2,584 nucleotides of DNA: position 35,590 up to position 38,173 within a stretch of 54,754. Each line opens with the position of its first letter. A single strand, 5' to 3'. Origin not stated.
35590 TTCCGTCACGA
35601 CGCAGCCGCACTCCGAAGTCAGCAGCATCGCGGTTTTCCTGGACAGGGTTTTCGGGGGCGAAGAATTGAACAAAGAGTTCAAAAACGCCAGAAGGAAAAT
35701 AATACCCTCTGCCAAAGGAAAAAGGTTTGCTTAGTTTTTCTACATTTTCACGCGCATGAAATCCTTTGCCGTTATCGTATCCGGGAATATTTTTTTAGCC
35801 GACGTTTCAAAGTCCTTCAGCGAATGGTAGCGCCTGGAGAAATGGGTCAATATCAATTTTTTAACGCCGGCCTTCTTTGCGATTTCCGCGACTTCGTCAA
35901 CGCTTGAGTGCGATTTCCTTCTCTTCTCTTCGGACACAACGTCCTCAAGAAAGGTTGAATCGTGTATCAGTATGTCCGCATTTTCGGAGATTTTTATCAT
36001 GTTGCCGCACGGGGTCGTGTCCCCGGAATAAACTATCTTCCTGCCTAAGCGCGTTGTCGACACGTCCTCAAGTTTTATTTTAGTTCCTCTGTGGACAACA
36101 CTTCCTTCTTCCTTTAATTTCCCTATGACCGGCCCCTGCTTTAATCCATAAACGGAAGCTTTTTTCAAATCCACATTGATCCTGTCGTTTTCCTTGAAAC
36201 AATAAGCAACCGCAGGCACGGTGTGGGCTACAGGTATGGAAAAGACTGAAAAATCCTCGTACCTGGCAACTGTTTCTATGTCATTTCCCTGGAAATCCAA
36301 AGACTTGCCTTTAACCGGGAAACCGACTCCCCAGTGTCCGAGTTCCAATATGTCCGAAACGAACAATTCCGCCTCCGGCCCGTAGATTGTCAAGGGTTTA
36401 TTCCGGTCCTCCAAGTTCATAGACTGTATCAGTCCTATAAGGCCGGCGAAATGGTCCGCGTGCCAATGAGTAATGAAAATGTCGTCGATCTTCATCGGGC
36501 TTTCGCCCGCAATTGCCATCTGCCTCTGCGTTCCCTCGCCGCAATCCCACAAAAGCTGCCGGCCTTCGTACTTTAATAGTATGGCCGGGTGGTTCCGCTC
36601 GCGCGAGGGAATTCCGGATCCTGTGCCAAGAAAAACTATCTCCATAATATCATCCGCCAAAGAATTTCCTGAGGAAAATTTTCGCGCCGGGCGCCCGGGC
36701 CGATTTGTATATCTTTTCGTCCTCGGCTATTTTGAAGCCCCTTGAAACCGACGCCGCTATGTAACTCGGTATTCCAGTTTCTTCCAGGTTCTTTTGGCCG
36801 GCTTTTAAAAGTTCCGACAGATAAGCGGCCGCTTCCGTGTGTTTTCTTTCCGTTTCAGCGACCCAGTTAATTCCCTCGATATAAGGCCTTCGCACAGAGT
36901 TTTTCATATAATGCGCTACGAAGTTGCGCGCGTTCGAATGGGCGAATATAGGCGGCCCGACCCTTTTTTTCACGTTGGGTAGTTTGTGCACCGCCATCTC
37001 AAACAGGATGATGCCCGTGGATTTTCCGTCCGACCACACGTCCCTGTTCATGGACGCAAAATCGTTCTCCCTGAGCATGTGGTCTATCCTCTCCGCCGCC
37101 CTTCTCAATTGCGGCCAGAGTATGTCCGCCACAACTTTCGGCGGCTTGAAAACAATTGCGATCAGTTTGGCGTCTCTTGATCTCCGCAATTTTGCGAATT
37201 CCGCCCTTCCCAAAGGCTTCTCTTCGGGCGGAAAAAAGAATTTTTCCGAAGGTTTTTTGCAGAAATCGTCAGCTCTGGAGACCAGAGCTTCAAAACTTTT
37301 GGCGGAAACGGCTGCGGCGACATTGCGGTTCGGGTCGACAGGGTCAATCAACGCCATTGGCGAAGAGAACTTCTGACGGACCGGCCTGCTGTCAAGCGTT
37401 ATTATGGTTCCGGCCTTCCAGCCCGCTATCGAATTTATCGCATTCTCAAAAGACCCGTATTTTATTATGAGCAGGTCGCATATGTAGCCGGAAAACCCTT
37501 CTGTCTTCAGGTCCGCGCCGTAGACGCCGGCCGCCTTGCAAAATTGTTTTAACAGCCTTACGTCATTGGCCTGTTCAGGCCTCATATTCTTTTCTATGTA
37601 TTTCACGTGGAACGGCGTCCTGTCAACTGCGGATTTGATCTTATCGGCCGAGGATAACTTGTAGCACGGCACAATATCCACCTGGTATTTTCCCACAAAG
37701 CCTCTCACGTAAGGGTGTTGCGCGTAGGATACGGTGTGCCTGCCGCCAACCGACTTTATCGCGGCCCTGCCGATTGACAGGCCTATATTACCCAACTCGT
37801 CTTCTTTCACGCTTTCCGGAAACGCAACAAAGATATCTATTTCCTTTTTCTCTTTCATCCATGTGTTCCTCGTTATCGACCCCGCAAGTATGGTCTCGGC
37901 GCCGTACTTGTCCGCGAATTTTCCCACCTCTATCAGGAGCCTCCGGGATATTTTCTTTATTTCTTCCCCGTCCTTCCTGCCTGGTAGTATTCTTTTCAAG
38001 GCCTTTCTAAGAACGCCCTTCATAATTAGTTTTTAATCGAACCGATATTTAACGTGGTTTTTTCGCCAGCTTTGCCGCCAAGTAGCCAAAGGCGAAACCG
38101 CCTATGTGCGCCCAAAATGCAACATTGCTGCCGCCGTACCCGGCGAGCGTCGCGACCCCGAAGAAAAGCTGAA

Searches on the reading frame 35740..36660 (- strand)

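Call 82: search_protein_families(library=pfam, proteins=[window:35740-36660:-], max_evalue=0.001)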
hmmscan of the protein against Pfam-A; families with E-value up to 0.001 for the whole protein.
window:35740-36660:- (306 aa): 4 families
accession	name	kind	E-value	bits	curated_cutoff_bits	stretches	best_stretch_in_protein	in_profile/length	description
PF12706.13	Lactamase_B_2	-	1.6e-17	64.2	27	2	206-274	134-200/200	Beta-lactamase superfamily domain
PF00753.33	Lactamase_B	-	4.4e-12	46.8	22.7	1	22-79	4-65/196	Metallo-beta-lactamase superfamily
PF23023.1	Anti-Pycsar_Apyc1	-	1.1e-08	35.3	50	1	7-147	4-132/250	Anti-Pycsar protein Apyc1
PF13691.12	Lactamase_B_4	-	7.1e-07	29.2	27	1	18-71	6-61/63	tRNase Z endonuclease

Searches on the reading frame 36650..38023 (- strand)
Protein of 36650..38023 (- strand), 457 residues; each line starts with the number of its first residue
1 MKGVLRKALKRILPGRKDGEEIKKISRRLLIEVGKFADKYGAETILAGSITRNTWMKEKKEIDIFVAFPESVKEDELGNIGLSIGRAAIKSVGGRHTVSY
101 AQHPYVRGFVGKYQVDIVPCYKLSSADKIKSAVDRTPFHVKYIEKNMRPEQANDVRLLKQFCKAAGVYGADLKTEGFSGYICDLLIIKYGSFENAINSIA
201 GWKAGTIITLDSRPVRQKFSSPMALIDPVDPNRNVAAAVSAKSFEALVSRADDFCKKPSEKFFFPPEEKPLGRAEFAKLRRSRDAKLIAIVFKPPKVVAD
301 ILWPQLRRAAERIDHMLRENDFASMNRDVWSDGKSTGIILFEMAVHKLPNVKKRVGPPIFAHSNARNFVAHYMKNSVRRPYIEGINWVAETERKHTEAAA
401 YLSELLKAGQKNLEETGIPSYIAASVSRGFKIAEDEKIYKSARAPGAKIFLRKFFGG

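Call 82: search_protein_families(library=pfam, proteins=[window:36650-38023:-], max_evalue=0.001)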
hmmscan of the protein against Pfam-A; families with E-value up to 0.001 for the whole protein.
window:36650-38023:- (457 aa): 3 families
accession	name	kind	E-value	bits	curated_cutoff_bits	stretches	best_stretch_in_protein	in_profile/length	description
PF09249.16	tRNA_NucTransf2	-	1.7e-41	141.4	27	1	153-264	1-113/113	tRNA nucleotidyltransferase, second domain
PF21133.2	CAA_C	-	3e-32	111.7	22.2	1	284-432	2-141/144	CCA-adding enzyme, C-terminal domain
PF01909.29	NTP_transf_2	-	5.2e-09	36.8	21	1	38-139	10-93/93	Nucleotidyltransferase domain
